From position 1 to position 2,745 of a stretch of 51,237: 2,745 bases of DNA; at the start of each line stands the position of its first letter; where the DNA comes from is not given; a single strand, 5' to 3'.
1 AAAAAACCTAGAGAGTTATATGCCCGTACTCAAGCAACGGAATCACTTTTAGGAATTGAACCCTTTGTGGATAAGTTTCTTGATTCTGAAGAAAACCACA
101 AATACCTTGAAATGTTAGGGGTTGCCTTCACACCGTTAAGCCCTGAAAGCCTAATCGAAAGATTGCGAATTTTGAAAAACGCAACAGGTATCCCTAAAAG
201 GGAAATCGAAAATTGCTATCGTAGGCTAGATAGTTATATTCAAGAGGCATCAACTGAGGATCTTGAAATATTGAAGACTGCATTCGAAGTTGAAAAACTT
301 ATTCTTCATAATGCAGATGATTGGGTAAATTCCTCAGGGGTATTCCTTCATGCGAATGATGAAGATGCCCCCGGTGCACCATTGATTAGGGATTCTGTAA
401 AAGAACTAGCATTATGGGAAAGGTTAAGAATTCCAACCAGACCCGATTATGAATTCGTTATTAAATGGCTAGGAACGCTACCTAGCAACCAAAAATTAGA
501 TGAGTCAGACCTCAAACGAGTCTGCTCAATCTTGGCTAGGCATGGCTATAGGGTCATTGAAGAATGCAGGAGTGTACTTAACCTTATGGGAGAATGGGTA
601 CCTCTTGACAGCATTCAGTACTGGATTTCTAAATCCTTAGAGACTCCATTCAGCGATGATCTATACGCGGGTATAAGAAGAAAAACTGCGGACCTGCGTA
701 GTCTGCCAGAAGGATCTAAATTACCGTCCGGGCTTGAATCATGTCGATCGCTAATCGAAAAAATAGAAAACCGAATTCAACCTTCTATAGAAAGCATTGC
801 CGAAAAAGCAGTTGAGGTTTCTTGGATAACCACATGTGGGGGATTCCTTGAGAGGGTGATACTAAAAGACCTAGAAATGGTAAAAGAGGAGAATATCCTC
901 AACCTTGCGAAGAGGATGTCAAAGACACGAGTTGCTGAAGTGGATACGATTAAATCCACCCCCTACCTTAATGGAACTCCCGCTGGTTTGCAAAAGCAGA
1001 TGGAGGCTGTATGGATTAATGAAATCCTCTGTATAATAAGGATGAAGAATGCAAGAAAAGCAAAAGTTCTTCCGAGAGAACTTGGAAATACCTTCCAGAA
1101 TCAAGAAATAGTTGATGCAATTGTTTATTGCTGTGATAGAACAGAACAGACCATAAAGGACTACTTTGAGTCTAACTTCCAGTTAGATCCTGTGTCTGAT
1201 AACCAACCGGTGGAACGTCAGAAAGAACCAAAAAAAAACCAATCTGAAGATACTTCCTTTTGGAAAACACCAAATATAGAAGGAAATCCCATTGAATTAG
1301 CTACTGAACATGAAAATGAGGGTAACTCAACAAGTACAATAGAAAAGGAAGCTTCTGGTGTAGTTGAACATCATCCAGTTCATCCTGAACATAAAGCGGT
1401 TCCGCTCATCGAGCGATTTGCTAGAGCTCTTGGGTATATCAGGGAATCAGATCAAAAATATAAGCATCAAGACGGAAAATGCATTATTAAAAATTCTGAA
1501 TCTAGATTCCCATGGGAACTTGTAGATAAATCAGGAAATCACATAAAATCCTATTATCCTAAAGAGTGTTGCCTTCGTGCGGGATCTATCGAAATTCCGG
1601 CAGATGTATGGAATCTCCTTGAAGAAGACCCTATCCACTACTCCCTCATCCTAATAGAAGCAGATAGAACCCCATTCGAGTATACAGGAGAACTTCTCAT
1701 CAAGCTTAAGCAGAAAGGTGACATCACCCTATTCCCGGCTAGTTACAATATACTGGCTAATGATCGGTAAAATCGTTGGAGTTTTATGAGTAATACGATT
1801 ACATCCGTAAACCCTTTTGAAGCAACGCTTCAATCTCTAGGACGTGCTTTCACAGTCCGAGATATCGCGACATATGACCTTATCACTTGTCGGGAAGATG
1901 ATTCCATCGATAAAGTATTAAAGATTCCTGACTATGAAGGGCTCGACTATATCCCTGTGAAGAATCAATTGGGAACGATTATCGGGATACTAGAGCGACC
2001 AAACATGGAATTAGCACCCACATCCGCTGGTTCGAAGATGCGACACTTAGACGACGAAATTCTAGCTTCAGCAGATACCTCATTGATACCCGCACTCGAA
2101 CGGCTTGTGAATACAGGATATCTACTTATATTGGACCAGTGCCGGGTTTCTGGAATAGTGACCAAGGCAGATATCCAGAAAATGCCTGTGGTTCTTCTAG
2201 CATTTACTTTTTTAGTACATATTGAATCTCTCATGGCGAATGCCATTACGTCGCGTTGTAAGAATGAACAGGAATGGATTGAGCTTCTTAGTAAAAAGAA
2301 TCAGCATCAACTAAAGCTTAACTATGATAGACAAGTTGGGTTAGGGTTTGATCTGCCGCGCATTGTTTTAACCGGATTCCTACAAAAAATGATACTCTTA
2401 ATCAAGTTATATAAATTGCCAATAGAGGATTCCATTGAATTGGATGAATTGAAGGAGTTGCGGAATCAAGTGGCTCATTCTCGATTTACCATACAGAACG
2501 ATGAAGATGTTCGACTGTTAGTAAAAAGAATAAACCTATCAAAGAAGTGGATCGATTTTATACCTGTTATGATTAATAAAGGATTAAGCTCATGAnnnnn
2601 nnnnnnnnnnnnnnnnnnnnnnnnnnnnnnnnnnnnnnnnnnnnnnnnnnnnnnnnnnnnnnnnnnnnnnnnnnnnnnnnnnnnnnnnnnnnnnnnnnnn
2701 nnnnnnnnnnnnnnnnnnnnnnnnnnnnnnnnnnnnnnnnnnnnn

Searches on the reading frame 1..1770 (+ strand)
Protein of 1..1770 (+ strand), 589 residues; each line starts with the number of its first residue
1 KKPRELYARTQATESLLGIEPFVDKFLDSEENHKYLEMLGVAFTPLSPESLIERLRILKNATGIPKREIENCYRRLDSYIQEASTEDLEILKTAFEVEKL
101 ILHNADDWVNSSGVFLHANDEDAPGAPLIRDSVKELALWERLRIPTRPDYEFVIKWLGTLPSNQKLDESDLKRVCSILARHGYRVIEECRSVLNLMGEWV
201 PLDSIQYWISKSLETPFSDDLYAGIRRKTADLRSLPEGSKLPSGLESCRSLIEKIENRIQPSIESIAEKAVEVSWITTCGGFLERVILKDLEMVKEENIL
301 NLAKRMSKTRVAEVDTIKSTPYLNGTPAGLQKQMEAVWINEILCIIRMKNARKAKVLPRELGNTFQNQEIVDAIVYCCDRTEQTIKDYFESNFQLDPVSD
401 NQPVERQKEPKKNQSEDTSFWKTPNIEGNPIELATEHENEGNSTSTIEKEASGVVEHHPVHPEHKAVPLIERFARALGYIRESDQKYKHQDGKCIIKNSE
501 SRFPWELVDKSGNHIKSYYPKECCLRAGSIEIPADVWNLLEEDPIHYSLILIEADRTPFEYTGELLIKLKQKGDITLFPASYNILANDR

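Call 3: search_protein_families(library=pfam, proteins=[window:67-1770:+], max_evalue=0.01)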
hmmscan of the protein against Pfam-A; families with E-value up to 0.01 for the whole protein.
window:67-1770:+ (567 aa): 0 families

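Call 4: search_protein_families(library=padloc, proteins=[window:67-1770:+], max_evalue=0.01)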
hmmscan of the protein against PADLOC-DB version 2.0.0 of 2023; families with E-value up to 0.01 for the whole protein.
window:67-1770:+ (567 aa): 0 families

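Call 8: search_protein_families(library=ncbifam, proteins=[window:67-1770:+], max_evalue=1)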
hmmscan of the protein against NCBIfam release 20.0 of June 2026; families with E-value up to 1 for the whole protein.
window:67-1770:+ (567 aa): 0 families

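Call 47: search_protein_families(library=pfam, proteins=[window:67-1770:+], max_evalue=0.1)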
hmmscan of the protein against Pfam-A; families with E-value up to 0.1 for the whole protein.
window:67-1770:+ (567 aa): 0 families

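Call 80: find_homologous_proteins(query=window:1-1770:+, max_evalue=0.00001)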
Query window:1-1770:+: 8000 candidates shared short words with the query, none scored E <= 0.00001.

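Call 106: search_solved_structures(query=window:67-1770:+, max_evalue=0.01)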
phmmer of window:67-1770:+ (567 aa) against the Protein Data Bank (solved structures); distinct sequences matched with E-value up to 0.01: 0.

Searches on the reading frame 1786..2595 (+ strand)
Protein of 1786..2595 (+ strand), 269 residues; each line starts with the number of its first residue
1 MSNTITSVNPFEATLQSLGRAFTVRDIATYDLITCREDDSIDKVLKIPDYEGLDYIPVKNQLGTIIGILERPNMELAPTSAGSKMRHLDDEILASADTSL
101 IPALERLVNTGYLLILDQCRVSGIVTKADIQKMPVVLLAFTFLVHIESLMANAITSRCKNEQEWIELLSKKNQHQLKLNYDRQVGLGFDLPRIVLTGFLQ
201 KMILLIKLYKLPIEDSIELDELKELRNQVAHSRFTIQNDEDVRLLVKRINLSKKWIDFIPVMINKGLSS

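Call 3: search_protein_families(library=pfam, proteins=[window:1786-2595:+], max_evalue=0.01)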
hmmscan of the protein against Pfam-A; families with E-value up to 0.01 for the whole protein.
window:1786-2595:+ (269 aa): 2 families
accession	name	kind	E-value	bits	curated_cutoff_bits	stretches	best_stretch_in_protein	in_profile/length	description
PF00571.33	CBS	-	1.6e-07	32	24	1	24-69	1-46/57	CBS domain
PF18735.6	HEPN_RiboL-PSP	-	0.0049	17.2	28.4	1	199-263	125-182/191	RiboL-PSP-HEPN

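Call 4: search_protein_families(library=padloc, proteins=[window:1786-2595:+], max_evalue=0.01)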
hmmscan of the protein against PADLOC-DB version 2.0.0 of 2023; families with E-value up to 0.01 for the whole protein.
window:1786-2595:+ (269 aa): 1 family
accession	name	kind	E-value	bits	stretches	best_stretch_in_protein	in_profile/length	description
PDLC02553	PglZ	-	0.0021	14.3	1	133-210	157-236/868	PglZ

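Call 8: search_protein_families(library=ncbifam, proteins=[window:1786-2595:+], max_evalue=1)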
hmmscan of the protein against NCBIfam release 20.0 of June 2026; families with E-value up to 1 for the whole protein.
window:1786-2595:+ (269 aa): 2 families
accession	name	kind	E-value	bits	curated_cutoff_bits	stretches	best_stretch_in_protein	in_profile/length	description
NF053863.1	DS11_antiphage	equivalog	2e-07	30.4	260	1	28-245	81-298/305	CBS domain-containing anti-phage protein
TIGR01303.1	IMP_DH_rel_1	equivalog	0.23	10.3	562.75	1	15-71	139-195/475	GuaB1 family IMP dehydrogenase-related protein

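Call 71: find_encoding_contigs(protein=window:1786-2595:+, flank=10000, max_places=4)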
Protein window:1786-2595:+ (269 aa): 1 contig read that carries it; 1 place shown.
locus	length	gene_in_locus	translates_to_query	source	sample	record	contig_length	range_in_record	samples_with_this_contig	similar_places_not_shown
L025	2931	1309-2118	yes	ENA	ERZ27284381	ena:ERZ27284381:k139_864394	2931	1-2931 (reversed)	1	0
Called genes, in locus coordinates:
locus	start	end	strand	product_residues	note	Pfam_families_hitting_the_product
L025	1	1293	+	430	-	?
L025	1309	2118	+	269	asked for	PF00571:CBS (faint)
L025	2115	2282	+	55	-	-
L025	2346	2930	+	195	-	?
